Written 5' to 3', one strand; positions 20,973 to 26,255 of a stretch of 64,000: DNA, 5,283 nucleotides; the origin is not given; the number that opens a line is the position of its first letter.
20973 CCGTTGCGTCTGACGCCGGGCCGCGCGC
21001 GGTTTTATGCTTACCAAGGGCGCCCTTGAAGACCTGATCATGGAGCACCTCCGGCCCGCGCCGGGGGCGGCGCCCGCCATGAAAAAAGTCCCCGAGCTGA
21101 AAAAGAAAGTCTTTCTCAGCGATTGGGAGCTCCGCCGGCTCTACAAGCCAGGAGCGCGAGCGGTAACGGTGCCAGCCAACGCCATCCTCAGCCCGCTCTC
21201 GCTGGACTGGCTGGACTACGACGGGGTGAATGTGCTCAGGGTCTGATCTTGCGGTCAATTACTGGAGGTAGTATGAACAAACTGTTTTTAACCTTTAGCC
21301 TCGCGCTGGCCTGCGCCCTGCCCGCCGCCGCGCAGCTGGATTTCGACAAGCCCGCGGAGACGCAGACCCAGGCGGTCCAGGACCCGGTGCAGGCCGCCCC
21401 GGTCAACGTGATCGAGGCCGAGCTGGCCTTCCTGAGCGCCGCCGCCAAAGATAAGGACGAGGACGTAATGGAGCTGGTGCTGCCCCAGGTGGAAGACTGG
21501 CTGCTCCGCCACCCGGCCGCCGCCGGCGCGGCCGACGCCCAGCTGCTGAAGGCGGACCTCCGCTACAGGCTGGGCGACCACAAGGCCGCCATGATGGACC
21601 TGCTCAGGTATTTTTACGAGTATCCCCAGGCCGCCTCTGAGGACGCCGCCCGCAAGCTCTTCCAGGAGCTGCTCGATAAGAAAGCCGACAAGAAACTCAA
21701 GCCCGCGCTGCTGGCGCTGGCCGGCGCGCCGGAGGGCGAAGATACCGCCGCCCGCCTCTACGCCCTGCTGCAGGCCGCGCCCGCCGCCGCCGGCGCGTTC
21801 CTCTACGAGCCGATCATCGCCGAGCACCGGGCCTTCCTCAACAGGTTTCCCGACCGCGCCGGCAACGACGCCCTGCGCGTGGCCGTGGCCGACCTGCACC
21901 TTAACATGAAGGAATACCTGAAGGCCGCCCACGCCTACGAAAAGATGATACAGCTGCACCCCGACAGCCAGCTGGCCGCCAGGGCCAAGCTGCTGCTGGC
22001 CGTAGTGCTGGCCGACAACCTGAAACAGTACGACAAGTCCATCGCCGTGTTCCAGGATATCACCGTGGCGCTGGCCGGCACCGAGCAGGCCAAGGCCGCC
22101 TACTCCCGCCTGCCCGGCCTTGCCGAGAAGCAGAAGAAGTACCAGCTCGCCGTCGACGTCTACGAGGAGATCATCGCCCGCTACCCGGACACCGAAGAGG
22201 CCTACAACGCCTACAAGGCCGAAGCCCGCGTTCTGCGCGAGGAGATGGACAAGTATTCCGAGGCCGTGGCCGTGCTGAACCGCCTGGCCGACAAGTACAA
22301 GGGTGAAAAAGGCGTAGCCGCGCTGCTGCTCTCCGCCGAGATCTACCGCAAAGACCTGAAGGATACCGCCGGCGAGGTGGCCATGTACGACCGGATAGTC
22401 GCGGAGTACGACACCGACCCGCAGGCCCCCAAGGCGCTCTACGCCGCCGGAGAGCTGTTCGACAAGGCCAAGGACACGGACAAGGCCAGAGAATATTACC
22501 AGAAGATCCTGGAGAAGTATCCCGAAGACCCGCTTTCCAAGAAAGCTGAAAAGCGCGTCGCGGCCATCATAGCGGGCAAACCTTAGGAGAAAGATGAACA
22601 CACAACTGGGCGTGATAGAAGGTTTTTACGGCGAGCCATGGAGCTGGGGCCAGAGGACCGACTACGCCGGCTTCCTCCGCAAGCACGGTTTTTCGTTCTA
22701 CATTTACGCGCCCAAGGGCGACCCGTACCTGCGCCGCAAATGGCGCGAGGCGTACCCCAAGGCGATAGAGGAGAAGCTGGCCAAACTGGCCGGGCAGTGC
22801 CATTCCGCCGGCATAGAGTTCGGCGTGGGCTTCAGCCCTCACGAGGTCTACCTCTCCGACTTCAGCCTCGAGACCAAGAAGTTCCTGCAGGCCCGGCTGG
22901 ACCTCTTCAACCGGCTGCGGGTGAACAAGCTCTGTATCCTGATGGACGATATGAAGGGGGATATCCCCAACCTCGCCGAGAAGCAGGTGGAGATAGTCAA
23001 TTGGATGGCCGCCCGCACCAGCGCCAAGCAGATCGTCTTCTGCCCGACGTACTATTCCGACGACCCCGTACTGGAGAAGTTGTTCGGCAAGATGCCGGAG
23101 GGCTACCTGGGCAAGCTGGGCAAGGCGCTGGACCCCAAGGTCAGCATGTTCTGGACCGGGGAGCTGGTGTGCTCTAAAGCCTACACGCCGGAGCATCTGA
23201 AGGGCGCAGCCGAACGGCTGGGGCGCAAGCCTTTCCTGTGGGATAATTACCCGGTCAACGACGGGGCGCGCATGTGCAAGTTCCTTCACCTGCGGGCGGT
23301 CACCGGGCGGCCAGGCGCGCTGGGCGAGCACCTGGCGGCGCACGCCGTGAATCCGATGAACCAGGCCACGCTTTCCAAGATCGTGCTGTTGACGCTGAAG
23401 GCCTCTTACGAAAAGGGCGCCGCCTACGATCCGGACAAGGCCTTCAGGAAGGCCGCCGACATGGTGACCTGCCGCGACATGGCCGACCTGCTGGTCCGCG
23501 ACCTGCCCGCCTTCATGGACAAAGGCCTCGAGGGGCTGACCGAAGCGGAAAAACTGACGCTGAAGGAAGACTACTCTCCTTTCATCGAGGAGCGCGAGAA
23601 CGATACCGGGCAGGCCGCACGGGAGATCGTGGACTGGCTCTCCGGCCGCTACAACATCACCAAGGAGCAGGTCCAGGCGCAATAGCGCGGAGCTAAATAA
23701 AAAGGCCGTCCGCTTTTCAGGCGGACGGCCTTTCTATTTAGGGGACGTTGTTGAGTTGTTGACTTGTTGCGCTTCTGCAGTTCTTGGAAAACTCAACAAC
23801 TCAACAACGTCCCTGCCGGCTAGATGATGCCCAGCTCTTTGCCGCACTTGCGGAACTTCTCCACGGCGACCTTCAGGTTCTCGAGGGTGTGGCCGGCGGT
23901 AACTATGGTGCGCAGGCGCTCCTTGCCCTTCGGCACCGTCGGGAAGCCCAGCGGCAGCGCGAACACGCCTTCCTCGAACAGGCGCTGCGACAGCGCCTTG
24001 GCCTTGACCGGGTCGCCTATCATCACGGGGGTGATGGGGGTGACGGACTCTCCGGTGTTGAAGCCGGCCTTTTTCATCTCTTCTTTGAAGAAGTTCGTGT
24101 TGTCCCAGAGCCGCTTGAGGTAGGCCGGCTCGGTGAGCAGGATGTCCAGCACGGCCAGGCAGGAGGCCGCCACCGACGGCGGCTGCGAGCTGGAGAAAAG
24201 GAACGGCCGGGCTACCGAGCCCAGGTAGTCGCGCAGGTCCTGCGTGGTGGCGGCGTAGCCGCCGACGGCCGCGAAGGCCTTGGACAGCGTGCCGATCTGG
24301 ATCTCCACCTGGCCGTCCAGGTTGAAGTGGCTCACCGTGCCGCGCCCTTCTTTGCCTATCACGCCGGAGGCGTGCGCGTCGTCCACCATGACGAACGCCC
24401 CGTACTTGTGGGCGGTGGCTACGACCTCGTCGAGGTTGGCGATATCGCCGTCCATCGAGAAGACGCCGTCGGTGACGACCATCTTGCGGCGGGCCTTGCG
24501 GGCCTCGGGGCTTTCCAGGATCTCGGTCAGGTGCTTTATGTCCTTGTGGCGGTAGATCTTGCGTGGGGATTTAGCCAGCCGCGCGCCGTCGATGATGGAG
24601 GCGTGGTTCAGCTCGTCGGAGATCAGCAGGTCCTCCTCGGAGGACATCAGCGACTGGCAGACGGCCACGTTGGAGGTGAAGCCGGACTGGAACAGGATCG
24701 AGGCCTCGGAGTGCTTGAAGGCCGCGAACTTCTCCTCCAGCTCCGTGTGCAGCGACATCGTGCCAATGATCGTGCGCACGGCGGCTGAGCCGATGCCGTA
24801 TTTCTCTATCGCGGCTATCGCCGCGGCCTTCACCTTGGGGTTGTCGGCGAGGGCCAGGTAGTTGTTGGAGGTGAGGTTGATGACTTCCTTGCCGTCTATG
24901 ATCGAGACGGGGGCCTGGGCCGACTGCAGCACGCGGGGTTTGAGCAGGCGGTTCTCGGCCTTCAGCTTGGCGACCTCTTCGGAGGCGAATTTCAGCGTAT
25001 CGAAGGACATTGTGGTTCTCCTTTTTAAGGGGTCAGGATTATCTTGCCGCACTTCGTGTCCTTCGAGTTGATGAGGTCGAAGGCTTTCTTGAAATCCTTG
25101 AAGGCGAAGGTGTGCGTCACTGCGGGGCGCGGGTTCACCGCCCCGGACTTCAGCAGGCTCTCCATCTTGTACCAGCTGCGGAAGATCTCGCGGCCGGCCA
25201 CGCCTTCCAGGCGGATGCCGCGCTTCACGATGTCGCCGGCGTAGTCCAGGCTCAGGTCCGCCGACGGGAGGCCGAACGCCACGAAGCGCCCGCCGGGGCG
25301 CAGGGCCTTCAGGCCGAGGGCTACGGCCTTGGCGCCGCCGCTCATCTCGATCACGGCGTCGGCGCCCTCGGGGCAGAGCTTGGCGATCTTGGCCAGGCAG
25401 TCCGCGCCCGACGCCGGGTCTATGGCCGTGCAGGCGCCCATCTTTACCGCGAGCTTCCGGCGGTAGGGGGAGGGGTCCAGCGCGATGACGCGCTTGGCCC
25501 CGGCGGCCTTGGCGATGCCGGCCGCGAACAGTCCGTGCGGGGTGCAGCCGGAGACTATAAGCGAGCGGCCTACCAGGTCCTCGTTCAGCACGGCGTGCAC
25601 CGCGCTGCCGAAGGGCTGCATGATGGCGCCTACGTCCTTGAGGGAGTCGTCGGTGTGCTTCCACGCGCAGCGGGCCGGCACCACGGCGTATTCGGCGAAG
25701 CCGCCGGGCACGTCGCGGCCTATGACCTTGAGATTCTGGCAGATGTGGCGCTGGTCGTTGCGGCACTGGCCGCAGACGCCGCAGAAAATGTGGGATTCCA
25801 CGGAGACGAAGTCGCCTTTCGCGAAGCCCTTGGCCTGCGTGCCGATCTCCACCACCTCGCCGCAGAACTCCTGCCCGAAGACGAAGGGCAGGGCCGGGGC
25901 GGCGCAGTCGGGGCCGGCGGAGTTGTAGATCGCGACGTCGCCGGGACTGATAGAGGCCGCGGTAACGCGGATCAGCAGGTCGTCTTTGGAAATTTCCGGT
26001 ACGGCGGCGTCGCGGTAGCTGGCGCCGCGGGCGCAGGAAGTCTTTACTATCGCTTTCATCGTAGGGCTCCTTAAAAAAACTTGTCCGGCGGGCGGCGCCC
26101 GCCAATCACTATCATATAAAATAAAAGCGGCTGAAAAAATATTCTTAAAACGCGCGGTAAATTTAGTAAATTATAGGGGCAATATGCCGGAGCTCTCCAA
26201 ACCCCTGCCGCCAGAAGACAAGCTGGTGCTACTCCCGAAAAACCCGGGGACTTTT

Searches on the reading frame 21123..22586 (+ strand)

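Call 23: search_protein_families(library=pfam, proteins=[window:21123-22586:+], max_evalue=0.001)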
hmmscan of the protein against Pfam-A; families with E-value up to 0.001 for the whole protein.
window:21123-22586:+ (487 aa): 10 families
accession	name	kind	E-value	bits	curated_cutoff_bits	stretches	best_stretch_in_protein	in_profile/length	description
PF13174.12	TPR_6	-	2.4e-23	81.5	26.3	1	438-468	2-32/33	Tetratricopeptide repeat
PF13432.12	TPR_16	-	7.4e-13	49.1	32.7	1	420-470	18-65/65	Tetratricopeptide repeat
PF13428.12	TPR_14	-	3.6e-11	43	23.5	1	436-471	1-36/44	Tetratricopeptide repeat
PF07719.23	TPR_2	-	1.4e-10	40.8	27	1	436-469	1-34/34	Tetratricopeptide repeat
PF00515.34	TPR_1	-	9.4e-09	35.2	27.8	1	436-469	1-34/34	Tetratricopeptide repeat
PF13181.12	TPR_8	-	3.4e-07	30.4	25.7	0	437-464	2-29/34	Tetratricopeptide repeat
PF14559.12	TPR_19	-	5.1e-07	30.4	25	0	430-473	19-62/68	Tetratricopeptide repeat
PF13424.12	TPR_12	-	1.2e-05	25.9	30.1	0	428-466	35-75/77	Tetratricopeptide repeat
PF24575.1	TPR_Slam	-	7.6e-05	23.5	35.2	0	333-358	56-81/104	Surface lipoprotein assembly modifier, N-terminal TPR repeats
PF13371.12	TPR_9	-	0.00029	21.2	35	0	144-180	36-72/73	Tetratricopeptide repeat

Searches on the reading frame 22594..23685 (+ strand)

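Call 52: search_protein_families(library=pfam, proteins=[window:22594-23685:+], max_evalue=0.0001)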
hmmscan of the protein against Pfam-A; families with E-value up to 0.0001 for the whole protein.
window:22594-23685:+ (363 aa): 1 family
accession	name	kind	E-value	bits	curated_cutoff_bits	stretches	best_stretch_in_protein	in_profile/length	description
PF07555.19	NAGidase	-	6.4e-63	213.3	25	1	6-295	2-285/295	beta-N-acetylglucosaminidase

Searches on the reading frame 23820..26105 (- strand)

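Call 23: search_protein_families(library=pfam, proteins=[window:23820-26105:-], max_evalue=0.001)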
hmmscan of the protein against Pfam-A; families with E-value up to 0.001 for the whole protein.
window:23820-26105:- (761 aa): 3 families
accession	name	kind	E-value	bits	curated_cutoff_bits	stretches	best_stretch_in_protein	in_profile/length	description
PF00155.27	Aminotran_1_2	-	1.5e-63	215.6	19.7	1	407-750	2-360/361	Aminotransferase class I and II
PF01053.26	Cys_Met_Meta_PP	-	8.9e-06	24.9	27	1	453-583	54-181/381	Cys/Met metabolism PLP-dependent enzyme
PF00266.25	Aminotran_5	-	9.3e-06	25.3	21.5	1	449-579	41-179/371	Aminotransferase class-V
